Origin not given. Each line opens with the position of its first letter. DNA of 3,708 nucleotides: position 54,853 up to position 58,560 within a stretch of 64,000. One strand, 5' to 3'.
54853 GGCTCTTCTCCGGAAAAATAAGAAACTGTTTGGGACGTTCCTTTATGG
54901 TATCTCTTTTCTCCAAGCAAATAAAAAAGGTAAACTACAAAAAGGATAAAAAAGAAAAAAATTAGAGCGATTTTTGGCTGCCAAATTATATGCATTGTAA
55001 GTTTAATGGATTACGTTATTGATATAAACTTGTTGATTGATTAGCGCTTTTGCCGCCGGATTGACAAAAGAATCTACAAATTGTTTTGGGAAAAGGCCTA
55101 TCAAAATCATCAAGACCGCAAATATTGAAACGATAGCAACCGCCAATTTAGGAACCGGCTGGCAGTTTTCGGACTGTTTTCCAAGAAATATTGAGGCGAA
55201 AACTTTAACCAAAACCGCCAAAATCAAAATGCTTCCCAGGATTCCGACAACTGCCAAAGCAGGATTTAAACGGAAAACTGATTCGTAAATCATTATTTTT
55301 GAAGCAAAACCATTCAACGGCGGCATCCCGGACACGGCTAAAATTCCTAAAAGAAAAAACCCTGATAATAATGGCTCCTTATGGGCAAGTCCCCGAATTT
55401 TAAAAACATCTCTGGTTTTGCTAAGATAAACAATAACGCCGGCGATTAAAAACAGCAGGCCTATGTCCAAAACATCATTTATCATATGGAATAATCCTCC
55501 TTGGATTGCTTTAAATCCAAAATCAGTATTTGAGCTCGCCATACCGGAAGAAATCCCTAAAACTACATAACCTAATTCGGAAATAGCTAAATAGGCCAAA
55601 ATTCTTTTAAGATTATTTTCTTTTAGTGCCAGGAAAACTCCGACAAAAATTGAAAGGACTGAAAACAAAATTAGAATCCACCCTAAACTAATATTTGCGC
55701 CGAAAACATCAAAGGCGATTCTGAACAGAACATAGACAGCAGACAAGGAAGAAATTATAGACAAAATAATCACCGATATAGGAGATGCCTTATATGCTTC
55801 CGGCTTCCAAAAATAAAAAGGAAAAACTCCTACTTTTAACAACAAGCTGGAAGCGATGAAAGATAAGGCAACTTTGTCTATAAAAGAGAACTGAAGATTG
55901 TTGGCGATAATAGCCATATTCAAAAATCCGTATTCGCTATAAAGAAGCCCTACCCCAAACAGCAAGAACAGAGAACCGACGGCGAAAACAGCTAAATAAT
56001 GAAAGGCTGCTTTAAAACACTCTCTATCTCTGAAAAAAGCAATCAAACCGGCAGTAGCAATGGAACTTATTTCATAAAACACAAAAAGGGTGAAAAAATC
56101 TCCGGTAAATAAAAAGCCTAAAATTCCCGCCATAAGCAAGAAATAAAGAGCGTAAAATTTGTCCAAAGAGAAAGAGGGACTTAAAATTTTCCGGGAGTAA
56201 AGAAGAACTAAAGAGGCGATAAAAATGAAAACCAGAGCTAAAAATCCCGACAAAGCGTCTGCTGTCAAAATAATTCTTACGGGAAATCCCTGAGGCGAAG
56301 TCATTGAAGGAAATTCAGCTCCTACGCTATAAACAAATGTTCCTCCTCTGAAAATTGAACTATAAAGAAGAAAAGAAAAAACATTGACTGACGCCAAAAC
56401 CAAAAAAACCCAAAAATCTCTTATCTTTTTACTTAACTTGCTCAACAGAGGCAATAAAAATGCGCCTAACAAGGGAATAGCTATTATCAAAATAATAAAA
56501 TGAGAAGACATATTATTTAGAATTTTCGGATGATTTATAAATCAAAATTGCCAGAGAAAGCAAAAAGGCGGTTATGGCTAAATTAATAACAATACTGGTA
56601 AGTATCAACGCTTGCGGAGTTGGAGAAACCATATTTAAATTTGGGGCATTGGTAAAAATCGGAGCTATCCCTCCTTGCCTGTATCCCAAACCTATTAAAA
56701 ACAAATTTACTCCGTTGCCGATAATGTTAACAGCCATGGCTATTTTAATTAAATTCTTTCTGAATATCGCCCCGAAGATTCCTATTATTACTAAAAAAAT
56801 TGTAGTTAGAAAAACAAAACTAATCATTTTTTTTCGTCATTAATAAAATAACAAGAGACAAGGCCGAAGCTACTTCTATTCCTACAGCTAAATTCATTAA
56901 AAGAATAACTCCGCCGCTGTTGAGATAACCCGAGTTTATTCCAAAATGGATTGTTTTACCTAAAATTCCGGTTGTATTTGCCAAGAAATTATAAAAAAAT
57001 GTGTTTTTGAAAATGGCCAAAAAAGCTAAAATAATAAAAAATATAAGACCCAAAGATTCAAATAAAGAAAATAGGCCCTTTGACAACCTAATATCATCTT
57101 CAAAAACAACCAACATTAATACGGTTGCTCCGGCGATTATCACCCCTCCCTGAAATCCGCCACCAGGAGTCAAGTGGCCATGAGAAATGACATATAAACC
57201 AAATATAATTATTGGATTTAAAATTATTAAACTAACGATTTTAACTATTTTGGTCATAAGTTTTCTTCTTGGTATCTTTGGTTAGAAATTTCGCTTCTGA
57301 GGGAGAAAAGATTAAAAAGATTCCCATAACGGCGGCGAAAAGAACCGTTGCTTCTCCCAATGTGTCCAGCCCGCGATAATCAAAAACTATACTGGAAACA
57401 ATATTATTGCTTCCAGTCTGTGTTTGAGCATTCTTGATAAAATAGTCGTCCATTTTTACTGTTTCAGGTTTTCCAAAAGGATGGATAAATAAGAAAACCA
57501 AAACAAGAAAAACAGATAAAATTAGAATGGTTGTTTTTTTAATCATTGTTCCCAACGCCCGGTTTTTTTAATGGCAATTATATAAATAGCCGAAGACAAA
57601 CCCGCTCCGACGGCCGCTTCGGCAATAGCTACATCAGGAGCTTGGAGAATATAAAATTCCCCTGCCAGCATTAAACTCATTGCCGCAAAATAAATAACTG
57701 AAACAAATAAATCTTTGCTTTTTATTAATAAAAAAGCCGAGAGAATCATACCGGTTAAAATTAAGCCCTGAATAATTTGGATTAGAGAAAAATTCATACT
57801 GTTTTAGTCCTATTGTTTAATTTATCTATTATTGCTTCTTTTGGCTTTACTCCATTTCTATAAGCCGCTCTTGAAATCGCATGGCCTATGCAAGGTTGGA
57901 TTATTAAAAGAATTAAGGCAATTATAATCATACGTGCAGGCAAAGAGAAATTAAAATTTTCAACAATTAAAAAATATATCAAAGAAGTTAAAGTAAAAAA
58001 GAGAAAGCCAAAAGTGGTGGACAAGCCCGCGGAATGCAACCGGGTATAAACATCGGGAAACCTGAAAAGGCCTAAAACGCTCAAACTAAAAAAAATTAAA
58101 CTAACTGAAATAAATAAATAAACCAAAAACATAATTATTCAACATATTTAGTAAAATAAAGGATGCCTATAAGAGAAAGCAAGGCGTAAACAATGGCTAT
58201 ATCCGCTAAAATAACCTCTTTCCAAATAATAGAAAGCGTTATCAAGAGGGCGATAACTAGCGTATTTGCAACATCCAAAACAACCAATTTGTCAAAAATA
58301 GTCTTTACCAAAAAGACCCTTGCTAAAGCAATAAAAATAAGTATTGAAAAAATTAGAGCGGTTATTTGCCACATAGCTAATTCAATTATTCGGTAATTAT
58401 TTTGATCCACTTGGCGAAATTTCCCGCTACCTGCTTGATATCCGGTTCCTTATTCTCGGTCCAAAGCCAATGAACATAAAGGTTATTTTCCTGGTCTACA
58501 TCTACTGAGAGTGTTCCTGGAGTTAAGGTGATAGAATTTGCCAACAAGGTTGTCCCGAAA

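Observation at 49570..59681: Mrp-antiporter plus hydrogenase-like (Mbh/Ehr-type) membrane complex with a cysteine-less large subunit, next to POR and Fe-S maturation genes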

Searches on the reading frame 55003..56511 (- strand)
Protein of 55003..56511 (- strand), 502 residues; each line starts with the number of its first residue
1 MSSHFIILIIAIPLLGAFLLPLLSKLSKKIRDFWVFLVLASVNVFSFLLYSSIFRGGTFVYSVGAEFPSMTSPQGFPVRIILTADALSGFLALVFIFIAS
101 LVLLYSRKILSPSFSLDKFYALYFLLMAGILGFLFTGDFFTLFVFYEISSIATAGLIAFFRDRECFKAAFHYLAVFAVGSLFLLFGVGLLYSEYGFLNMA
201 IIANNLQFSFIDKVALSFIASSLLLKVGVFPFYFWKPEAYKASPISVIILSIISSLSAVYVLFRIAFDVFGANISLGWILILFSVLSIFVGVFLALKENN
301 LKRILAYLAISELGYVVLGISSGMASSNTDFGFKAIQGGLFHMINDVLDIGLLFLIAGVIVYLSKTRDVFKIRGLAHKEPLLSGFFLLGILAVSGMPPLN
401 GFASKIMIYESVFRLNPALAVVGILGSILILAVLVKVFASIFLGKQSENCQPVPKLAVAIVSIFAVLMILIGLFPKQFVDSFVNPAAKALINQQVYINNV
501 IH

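Call 3: search_protein_families(library=pfam, proteins=[window:55003-56511:-], max_evalue=0.01)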
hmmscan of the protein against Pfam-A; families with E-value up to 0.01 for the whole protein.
window:55003-56511:- (502 aa): 2 families
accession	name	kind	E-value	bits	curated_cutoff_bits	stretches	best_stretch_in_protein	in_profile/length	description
PF00361.26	Proton_antipo_M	-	5.4e-44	151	21.5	1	138-424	3-288/294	NADH:quinone oxidoreductase/Mrp antiporter, TM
PF10125.14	NADHdeh_related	-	7.9e-07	29.1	27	1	130-257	81-206/218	NADH dehydrogenase I, subunit N related protein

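Call 31: search_solved_structures(query=window:55003-56511:-, show_alignments=2, max_evalue=1e-10)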
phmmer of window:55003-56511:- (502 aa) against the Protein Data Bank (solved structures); distinct sequences matched with E-value up to 1e-10: 64 (the best 60 are shown).
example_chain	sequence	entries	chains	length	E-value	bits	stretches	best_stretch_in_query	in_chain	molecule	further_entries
6cfw_H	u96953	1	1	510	9e-89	302.2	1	8-499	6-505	Monovalent cation/H+ antiporter subunit D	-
6u8y_H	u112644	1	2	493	3e-44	155.5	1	5-501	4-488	NADH dehydrogenase subunit N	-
7qru_A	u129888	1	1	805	4.2e-39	138.5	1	12-491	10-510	Na+/H+ antiporter subunit A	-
7qru_D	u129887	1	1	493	8.9e-39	137.4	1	4-501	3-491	Na+/H+ antiporter subunit D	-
6z16_D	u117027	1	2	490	4.1e-34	122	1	4-501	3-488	Multisubunit Na+/H+ antiporter, D subunit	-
6z16_A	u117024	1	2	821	5.4e-33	118.3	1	10-491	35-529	Multisubunit Na+/H+ antiporter, A subunit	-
7d3u_D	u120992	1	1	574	3.8e-31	112.2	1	7-447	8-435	Monovalent Na+/H+ antiporter subunit D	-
7z0s_C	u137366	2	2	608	8.1e-29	104.5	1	167-470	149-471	Formate hydrogenlyase subunit 3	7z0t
6hum_F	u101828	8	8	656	1.1e-25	94.2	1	8-445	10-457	NADH dehydrogenase subunit 5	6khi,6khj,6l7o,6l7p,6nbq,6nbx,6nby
6u8y_X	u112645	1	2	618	1.8e-24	90.3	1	90-476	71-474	NADH dehydrogenase subunit M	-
6hum_B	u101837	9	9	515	4.5e-24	88.9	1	70-491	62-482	NAD(P)H-quinone oxidoreductase subunit 2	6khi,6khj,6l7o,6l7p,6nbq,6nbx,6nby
8qby_N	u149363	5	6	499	1.1e-23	87.6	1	83-493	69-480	NADH-quinone oxidoreductase subunit N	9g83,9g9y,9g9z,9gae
9grx_B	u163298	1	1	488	4.6e-23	85.6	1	113-448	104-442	NAD(P)H-quinone oxidoreductase subunit 2 A, chloroplastic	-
8e9g_N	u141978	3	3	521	5.4e-23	85.3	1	120-481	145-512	NADH-quinone oxidoreductase subunit N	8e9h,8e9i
7eu3_B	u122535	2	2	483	7.9e-23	84.8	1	117-448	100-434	NAD(P)H-quinone oxidoreductase subunit 2, chloroplastic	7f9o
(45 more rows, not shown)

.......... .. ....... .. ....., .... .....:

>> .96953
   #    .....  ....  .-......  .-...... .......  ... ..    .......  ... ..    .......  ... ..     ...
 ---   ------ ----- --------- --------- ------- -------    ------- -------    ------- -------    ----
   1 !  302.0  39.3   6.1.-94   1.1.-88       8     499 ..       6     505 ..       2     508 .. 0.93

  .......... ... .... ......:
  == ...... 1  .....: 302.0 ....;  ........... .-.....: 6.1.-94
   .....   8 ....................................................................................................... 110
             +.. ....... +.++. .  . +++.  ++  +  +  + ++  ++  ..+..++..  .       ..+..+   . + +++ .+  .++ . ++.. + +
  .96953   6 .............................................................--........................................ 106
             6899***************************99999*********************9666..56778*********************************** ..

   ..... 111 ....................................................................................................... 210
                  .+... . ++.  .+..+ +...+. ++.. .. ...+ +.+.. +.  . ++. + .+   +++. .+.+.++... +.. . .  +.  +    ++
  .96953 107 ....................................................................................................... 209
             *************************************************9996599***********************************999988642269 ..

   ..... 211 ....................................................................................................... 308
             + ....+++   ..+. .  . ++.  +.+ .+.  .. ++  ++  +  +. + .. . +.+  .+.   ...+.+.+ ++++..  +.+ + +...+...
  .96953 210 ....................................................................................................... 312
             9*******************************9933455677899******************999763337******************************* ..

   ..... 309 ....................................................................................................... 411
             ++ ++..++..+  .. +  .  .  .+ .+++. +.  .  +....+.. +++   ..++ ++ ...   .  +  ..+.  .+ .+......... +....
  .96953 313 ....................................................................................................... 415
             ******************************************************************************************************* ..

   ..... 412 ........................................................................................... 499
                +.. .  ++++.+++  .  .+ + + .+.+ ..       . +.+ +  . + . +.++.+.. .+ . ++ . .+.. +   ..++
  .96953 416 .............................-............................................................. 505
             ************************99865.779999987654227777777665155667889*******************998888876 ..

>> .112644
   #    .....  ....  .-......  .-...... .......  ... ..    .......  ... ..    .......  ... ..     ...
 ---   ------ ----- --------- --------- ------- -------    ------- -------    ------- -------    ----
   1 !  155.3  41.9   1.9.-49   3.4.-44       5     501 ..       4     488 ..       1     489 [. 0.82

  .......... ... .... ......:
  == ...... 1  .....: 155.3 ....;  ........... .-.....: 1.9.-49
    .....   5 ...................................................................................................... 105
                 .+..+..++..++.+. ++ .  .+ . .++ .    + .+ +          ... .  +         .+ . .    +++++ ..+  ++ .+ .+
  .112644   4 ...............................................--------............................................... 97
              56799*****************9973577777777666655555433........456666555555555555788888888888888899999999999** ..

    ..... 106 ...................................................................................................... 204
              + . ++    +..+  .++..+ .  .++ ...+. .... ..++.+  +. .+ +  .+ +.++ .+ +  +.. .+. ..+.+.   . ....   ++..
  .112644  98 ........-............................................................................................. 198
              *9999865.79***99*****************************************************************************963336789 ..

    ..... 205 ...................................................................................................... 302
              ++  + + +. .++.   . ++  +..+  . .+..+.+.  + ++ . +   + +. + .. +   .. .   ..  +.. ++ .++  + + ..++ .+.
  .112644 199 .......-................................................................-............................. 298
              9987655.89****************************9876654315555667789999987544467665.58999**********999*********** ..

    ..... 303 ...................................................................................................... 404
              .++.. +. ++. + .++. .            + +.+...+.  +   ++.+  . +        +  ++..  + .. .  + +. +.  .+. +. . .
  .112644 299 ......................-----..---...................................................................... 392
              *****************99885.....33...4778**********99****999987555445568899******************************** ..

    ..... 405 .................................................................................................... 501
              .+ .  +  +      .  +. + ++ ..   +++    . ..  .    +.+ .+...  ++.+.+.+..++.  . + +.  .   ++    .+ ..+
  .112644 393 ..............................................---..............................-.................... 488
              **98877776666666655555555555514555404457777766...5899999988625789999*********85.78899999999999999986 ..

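Call 41: search_protein_families(library=ncbifam, proteins=[window:55003-56511:-], max_evalue=0.001)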
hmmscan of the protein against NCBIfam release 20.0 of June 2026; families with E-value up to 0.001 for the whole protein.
window:55003-56511:- (502 aa): 73 families (the best 25 are shown)
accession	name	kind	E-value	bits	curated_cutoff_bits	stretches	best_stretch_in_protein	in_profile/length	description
NF006240.0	PRK08376.1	subfamily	6.7e-141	470.7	662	1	3-501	4-518/521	putative monovalent cation/H+ antiporter subunit D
NF006241.0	PRK08377.1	equivalog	1.3e-66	225.6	645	1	6-500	5-487/494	NADH dehydrogenase subunit N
NF009306.0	PRK12663.1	equivalog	5e-66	223.5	542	1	2-501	2-492/498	Na+/H+ antiporter subunit D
NF005818.0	PRK07691.1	equivalog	1.1e-64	219.3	586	1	3-501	3-494/496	Na+/H+ antiporter subunit D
NF004920.0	PRK06277.1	equivalog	3.8e-59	200.7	578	1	5-488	3-474/478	energy conserving hydrogenase EhbF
NF009305.0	PRK12662.1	equivalog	9.7e-57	192.8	700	1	1-477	1-478/492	putative monovalent cation/H+ antiporter subunit D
TIGR01972.1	NDH_I_M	subfamily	1.1e-55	189.3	263.8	1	8-492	3-484/486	NADH-quinone oxidoreductase subunit M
NF006419.0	PRK08668.1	equivalog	3e-54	184.8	617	1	6-484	4-476/613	NADH dehydrogenase subunit M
NF005097.0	PRK06525.1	equivalog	4.8e-52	177.2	430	1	5-470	4-467/480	hydrogenase 4 subunit D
TIGR00944.1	2a6301s04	subfamily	2.6e-51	175.3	692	1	4-472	1-459/463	multicomponent K+/H+ antiporter, MrpD/PhaD subunit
NF009285.0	PRK12645.1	equivalog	3.3e-51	174.5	1028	1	5-496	3-514/804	Na+/H+ antiporter subunit A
TIGR00940.1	2a6301s01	subfamily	2.1e-50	171.9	920.45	1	10-496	5-510/793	monovalent cation:proton antiporter subunit A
NF009309.0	PRK12666.1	equivalog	2.9e-50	171.4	476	1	2-501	4-516/529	monovalent cation/H+ antiporter subunit D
NF005086.0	PRK06521.1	equivalog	1.7e-49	168.9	667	1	44-495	36-511/669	hydrogenase 4 subunit B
NF009287.0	PRK12647.1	equivalog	3.1e-49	168.2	937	1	6-497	3-489/773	putative monovalent cation/H+ antiporter subunit A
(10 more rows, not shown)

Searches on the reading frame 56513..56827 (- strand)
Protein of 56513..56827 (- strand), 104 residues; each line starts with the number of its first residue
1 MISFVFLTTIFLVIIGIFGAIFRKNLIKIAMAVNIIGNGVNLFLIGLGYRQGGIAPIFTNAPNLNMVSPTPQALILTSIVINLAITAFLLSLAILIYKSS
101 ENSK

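Call 3: search_protein_families(library=pfam, proteins=[window:56513-56827:-], max_evalue=0.01)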
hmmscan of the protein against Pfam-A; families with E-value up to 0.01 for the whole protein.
window:56513-56827:- (104 aa): 1 family
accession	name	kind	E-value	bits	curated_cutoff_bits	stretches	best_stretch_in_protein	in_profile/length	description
PF00420.29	Oxidored_q2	-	2.2e-19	69.5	26.1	1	5-101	2-83/95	NADH-ubiquinone/plastoquinone oxidoreductase chain 4L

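Call 70: search_solved_structures(query=window:56513-56827:-, show_alignments=0, max_evalue=0.01)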
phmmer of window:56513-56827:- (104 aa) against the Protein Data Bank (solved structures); distinct sequences matched with E-value up to 0.01: 7.
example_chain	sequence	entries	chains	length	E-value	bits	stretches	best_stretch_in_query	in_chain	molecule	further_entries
6u8y_G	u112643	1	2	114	3e-20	75.6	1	1-99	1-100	Monovalent cation/H+ antiporter subunit C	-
6cfw_G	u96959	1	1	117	5.2e-20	74.8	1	1-98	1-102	Monovalent cation/H+ antiporter subunit C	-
6z16_C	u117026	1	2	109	7.3e-11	45.5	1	11-98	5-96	Multisubunit Na+/H+ antiporter, C subunit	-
7qru_C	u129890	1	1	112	8.1e-11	45.4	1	7-100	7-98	Na(+)/H(+) antiporter subunit C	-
7d3u_C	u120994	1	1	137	1.3e-05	28.8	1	10-95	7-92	Monovalent Na+/H+ antiporter subunit C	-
6hum_E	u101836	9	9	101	0.00058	23.4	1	2-48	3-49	NAD(P)H-quinone oxidoreductase subunit 4L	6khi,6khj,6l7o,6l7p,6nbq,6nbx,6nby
9grx_E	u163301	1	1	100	0.0033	21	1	3-45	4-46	NAD(P)H-quinone oxidoreductase subunit 4L, chloroplastic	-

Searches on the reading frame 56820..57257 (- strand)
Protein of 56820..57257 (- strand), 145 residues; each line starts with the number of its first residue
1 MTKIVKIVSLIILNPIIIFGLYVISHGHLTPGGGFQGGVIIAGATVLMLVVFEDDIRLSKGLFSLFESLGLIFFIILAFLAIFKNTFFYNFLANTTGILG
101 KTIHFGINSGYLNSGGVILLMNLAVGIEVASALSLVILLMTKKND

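Call 3: search_protein_families(library=pfam, proteins=[window:56820-57257:-], max_evalue=0.01)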
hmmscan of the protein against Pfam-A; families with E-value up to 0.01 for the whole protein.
window:56820-57257:- (145 aa): 1 family
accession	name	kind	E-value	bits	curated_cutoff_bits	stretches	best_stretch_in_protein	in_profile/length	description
PF04039.18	MnhB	-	1.1e-21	77.8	22.5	1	4-134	1-126/127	Domain related to MnhB subunit of Na+/H+ antiporter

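Call 69: search_solved_structures(query=window:56820-57257:-, show_alignments=0, max_evalue=0.01)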
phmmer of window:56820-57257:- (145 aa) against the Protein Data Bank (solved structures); distinct sequences matched with E-value up to 0.01: 4.
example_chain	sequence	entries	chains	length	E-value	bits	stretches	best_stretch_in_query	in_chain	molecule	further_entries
6cfw_F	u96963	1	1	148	1.3e-18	70.7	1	11-136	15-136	Monovalent cation/H+ antiporter subunit B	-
6u8y_E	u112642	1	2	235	3.6e-11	46.7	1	12-142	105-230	Monovalent cation/H+ antiporter subunit B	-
6z16_B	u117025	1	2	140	3.9e-06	30.3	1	7-88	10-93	Multisubunit Na+/H+ antiporter, B subunit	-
7qru_B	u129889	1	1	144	0.0016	21.9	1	9-82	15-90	Na(+)/H(+) antiporter subunit B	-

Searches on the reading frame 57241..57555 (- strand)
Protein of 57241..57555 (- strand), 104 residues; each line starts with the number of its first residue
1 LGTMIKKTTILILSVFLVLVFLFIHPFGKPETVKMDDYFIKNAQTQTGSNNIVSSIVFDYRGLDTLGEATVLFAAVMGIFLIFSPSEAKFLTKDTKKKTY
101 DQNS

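Call 3: search_protein_families(library=pfam, proteins=[window:57241-57555:-], max_evalue=0.01)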
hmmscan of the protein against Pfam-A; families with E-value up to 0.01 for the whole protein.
window:57241-57555:- (104 aa): 1 family
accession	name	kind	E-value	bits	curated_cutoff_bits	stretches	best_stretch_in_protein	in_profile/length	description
PF20501.3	MbhE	-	1.2e-11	44.9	27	1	27-82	25-80/98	MBH, subunit E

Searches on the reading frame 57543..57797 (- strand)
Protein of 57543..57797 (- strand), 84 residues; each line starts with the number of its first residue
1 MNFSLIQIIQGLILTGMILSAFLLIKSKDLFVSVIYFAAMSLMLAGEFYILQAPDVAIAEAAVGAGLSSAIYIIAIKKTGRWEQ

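Call 3: search_protein_families(library=pfam, proteins=[window:57543-57797:-], max_evalue=0.01)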
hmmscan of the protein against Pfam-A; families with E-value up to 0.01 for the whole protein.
window:57543-57797:- (84 aa): 1 family
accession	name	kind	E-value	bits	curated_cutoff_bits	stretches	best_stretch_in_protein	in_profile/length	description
PF13244.11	MbhD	-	9.2e-20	71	27.2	1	16-81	2-67/67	MBH, subunit D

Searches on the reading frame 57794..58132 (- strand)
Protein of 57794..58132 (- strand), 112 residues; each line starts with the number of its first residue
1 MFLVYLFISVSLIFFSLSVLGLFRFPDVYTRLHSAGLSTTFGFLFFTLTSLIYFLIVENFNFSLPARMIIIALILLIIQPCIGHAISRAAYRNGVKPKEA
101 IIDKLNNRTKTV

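Call 3: search_protein_families(library=pfam, proteins=[window:57794-58132:-], max_evalue=0.01)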
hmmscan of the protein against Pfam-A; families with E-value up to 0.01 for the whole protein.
window:57794-58132:- (112 aa): 1 family
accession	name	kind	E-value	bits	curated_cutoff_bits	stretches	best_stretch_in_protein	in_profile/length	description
PF03334.19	PhaG_MnhG_YufB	-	6.3e-18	65.2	23.4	1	7-91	1-80/80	Na+/H+ antiporter subunit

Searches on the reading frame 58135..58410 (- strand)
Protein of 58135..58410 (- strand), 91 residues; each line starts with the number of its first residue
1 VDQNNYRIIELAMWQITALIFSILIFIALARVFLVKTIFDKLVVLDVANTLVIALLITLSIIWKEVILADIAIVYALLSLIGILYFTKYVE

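Call 3: search_protein_families(library=pfam, proteins=[window:58135-58410:-], max_evalue=0.01)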
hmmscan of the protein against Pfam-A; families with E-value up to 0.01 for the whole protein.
window:58135-58410:- (91 aa): 1 family
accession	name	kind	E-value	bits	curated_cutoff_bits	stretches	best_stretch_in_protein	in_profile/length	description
PF04066.18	MrpF_PhaF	-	7.9e-12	45.9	23.3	1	40-91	2-53/53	Multiple resistance and pH regulation protein F (MrpF / PhaF)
